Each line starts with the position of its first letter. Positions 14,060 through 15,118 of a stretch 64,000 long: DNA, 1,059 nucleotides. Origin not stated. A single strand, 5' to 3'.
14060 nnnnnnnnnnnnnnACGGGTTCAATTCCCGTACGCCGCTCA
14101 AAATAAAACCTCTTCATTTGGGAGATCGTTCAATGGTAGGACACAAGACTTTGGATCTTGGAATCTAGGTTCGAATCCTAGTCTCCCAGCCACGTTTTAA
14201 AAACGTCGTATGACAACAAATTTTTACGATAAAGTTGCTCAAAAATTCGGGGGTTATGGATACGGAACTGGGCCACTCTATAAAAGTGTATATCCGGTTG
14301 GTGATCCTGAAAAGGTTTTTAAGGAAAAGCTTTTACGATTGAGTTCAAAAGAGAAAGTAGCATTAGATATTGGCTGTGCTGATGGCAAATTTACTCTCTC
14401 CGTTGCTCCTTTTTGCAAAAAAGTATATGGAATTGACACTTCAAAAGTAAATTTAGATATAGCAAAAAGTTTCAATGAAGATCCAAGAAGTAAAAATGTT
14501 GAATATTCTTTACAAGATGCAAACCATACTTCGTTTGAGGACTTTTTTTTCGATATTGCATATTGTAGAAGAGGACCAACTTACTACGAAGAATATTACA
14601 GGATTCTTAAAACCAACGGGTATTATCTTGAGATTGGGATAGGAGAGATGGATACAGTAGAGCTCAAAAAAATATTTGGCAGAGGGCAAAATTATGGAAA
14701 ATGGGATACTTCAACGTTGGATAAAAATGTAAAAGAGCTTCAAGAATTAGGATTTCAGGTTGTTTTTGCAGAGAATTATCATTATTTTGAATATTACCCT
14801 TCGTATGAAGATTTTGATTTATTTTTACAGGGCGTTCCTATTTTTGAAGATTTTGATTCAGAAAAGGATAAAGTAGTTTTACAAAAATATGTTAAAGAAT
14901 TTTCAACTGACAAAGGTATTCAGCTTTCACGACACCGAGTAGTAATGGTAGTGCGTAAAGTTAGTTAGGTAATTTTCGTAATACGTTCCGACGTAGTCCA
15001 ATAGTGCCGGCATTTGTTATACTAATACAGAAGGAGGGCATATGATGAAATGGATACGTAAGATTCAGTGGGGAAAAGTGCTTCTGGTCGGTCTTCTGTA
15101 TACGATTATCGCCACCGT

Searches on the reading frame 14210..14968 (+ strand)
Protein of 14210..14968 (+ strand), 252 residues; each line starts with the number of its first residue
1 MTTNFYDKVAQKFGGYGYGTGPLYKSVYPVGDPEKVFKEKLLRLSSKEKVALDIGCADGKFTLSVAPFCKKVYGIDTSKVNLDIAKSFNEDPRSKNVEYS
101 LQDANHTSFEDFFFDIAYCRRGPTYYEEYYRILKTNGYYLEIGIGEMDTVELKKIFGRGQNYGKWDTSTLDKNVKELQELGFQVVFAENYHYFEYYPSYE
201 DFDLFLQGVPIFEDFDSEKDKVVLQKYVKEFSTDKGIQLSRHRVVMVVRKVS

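Call 89: search_protein_families(library=pfam, proteins=[window:14210-14968:+], max_evalue=0.01)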
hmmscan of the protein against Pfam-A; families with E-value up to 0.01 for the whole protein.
window:14210-14968:+ (252 aa): 6 families
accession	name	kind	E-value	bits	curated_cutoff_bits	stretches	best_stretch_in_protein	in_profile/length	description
PF08241.18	Methyltransf_11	-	7.4e-12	46.2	21.2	1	52-139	1-93/95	Methyltransferase domain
PF13649.12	Methyltransf_25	-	3.6e-11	44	27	1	52-137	2-97/97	Methyltransferase domain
PF13847.12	Methyltransf_31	-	6.8e-09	36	27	1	46-140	2-108/145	Methyltransferase domain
PF13489.12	Methyltransf_23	-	3.6e-06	27.2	27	1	38-120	10-88/164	Methyltransferase domain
PF08242.18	Methyltransf_12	-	2.6e-05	25.3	30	1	52-119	1-71/98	Methyltransferase domain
PF01728.25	FtsJ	-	0.0027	18.1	24.1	1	45-96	20-69/181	FtsJ-like methyltransferase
